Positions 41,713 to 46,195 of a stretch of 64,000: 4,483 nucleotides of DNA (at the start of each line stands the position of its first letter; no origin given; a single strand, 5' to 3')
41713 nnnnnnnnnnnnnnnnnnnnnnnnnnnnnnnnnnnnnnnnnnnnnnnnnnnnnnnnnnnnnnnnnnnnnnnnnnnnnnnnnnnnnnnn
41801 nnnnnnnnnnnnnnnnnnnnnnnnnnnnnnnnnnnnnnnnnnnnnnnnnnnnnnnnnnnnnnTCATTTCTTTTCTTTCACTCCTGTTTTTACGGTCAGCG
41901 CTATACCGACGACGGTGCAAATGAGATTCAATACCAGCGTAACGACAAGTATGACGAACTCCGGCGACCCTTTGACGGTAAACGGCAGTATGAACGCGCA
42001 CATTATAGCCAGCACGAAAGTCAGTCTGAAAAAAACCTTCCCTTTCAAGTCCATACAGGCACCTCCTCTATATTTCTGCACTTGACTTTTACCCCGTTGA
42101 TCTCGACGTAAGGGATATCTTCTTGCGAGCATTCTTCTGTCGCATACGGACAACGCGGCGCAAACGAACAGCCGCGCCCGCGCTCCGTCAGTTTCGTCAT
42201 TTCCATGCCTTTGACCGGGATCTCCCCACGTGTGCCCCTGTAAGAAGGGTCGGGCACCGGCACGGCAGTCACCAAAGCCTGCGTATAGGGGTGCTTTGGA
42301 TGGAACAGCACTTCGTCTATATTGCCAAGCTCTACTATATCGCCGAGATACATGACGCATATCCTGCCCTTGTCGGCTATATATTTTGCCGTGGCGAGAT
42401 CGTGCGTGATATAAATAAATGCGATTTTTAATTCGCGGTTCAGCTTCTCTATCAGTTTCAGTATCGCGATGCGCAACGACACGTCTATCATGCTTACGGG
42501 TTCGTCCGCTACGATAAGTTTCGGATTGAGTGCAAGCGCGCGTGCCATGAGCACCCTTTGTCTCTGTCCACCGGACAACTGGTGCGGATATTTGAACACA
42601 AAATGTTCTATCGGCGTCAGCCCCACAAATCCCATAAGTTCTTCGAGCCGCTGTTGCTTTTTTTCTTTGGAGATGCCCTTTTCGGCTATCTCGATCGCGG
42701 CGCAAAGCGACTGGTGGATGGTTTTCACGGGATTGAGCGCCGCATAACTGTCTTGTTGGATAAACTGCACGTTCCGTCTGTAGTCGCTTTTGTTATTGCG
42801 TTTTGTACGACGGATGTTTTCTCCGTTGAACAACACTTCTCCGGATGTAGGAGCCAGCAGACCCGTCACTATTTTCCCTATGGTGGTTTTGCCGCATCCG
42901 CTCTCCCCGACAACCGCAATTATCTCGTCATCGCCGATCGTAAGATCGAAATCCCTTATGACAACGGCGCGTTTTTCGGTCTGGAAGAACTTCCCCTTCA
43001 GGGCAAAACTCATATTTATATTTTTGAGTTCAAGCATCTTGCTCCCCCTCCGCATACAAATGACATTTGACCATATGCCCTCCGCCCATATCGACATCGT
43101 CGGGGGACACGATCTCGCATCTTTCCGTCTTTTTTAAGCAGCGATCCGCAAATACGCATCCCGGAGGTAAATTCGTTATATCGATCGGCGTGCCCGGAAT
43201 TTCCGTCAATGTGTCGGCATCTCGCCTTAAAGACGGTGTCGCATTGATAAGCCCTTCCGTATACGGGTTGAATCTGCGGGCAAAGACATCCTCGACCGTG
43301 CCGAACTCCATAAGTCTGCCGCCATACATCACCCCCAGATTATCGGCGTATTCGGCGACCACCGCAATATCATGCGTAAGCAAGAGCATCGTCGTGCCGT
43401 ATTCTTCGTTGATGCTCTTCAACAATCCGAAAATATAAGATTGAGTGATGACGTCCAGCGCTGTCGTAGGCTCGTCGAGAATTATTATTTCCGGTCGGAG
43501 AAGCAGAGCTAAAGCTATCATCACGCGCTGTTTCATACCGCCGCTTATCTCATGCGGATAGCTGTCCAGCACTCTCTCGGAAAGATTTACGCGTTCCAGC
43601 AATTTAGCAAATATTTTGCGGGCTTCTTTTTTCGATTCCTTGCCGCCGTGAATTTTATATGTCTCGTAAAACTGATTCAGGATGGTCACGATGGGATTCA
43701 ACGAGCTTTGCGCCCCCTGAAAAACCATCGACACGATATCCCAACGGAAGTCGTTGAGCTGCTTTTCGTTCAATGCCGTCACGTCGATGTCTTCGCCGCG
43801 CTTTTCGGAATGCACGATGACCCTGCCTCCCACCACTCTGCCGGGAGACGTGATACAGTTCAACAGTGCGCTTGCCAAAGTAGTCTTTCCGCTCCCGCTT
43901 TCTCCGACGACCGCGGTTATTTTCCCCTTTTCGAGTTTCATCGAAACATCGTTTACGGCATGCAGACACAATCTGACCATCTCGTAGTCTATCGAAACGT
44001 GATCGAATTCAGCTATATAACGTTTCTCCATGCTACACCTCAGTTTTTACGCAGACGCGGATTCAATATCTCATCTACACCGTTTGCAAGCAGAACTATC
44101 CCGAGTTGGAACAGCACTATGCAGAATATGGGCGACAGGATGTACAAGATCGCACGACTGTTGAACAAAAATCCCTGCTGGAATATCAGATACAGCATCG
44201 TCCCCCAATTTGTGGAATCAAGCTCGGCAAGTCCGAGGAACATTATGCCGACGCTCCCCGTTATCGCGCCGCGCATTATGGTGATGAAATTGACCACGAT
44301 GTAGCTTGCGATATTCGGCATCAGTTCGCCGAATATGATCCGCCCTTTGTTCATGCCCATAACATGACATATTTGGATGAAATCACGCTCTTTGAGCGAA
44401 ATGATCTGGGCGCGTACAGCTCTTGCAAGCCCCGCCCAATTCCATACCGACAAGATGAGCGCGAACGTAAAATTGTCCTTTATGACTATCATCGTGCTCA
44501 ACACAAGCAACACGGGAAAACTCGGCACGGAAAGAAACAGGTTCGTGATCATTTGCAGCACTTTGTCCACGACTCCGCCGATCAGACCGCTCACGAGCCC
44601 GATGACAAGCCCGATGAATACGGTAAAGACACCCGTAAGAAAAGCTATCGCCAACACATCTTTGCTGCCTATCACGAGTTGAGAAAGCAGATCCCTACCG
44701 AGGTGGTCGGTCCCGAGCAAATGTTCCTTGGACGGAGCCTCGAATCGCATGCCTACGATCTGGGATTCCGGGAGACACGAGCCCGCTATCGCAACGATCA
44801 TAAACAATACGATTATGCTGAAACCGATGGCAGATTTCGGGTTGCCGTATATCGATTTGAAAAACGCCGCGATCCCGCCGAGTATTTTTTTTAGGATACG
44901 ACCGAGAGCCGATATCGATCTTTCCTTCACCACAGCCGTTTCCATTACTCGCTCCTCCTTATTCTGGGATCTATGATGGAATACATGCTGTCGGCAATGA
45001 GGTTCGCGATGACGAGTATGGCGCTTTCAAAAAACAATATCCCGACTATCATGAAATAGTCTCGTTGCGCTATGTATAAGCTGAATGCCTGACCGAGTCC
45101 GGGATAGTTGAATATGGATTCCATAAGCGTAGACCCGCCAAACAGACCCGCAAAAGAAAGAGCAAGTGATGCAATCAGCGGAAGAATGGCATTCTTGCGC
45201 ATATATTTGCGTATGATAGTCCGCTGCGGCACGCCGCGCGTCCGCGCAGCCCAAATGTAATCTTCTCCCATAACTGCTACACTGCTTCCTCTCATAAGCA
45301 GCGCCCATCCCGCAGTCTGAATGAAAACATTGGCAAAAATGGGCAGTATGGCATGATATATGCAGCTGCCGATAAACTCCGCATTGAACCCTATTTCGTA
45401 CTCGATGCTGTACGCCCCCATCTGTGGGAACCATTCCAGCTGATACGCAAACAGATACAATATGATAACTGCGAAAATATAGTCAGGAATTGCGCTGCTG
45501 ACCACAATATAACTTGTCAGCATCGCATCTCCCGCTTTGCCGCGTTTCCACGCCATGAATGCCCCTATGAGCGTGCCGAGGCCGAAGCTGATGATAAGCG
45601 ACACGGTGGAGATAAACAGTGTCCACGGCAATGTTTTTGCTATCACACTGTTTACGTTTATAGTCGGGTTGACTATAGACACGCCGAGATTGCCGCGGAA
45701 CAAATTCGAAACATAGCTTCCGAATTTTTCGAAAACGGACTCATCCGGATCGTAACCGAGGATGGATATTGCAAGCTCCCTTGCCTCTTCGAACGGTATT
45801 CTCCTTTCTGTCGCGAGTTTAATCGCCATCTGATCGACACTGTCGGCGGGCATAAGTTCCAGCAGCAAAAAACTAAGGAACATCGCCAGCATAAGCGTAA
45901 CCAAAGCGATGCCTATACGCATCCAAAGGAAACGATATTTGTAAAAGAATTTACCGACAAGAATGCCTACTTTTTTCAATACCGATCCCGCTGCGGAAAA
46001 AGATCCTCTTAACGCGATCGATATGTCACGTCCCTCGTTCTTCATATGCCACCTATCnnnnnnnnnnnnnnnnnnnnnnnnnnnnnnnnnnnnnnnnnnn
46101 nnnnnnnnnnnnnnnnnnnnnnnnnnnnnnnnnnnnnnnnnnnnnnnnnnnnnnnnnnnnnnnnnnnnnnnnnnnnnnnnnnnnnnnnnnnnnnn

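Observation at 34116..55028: ~21-kb lower-G+C carbohydrate-utilisation island wedged between the 3' ends of two tRNA genes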

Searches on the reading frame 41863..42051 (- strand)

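Call 80: search_protein_families(library=pfam, proteins=[window:41863-42051:-], max_evalue=0.1)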
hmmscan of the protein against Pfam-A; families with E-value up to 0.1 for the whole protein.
window:41863-42051:- (62 aa): 1 family
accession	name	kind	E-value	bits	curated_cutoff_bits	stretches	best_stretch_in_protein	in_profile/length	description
PF09685.15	DUF4870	-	0.075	13.5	25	1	7-51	49-90/107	Domain of unknown function (DUF4870)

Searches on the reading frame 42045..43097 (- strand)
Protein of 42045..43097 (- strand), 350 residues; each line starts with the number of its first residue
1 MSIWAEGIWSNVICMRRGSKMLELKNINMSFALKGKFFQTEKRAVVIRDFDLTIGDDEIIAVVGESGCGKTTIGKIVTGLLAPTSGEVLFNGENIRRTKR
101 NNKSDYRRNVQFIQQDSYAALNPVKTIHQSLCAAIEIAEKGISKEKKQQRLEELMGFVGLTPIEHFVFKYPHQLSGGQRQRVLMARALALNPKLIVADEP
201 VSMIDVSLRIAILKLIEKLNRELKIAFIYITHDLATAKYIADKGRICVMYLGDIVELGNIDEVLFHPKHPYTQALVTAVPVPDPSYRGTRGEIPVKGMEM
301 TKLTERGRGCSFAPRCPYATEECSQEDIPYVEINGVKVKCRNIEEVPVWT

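Call 4: search_protein_families(library=pfam, proteins=[window:42045-43097:-])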
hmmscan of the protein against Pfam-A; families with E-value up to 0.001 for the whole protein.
window:42045-43097:- (350 aa): 3 families
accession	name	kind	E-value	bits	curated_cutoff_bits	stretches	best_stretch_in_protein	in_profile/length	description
PF00005.33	ABC_tran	-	2.7e-32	112.6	25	1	48-201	2-136/137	ABC transporter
PF08352.17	oligo_HPY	-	1.4e-17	64.2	27.1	1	255-323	1-65/65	Oligopeptide/dipeptide transporter, C-terminal region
PF02463.25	SMC_N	-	0.00019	21.3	40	0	96-234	101-199/220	RecF/RecN/SMC N terminal domain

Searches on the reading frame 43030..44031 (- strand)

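Call 4: search_protein_families(library=pfam, proteins=[window:43030-44031:-])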
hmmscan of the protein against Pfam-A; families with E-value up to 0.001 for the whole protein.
window:43030-44031:- (333 aa): 11 families
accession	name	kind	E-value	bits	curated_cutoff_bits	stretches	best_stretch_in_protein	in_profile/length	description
PF00005.33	ABC_tran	-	1e-26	94.6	25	1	26-190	1-137/137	ABC transporter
PF08352.17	oligo_HPY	-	1.1e-17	64.6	27.1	1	241-305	1-65/65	Oligopeptide/dipeptide transporter, C-terminal region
PF13304.12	AAA_21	-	2.6e-07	31.5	27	0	158-225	234-303/304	AAA domain, putative AbiEii toxin, Type IV TA system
PF02463.25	SMC_N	-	2e-06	27.9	40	1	36-235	24-212/220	RecF/RecN/SMC N terminal domain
PF13481.12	AAA_25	-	4.3e-05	23.7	27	1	33-81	30-86/195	AAA domain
PF13401.12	AAA_22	-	6.2e-05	23.8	27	1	36-109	5-64/130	AAA domain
PF13476.12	AAA_23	-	0.00013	23.2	27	1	28-114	12-87/201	AAA domain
PF13555.12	AAA_29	-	0.00027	21.1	27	1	27-63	13-49/61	P-loop containing region of AAA domain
PF20720.3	nSTAND3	-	0.00048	20.3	27.2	1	25-61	6-42/155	Novel STAND NTPase 3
PF09818.15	ABC_ATPase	-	0.00053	19.5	23.2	0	31-76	75-118/283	P-loop domain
PF13191.12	AAA_16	-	0.00079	20.4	32.6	0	34-74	24-63/167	AAA ATPase domain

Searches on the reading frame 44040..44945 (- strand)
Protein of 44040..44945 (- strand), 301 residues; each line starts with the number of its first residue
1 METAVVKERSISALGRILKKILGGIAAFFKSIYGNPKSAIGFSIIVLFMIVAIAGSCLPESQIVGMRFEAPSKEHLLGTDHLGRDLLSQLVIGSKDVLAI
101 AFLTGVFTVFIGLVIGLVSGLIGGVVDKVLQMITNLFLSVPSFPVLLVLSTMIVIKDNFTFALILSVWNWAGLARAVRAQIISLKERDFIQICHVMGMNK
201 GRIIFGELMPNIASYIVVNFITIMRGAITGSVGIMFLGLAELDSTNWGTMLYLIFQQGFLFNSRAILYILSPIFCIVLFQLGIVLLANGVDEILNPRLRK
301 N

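Call 4: search_protein_families(library=pfam, proteins=[window:44040-44945:-])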
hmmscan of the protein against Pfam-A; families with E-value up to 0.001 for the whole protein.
window:44040-44945:- (301 aa): 1 family
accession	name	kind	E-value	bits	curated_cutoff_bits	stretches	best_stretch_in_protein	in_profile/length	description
PF00528.27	BPD_transp_1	-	7.9e-25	88.1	26.4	1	112-300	1-184/184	Binding-protein-dependent transport system inner membrane component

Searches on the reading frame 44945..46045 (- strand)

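Call 5: search_protein_families(library=pfam, proteins=[window:44945-46045:-])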
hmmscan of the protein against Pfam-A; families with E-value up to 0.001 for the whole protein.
window:44945-46045:- (366 aa): 1 family
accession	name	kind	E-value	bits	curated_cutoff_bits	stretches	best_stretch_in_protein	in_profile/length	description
PF00528.27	BPD_transp_1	-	2.6e-35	122.2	26.4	1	157-364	1-184/184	Binding-protein-dependent transport system inner membrane component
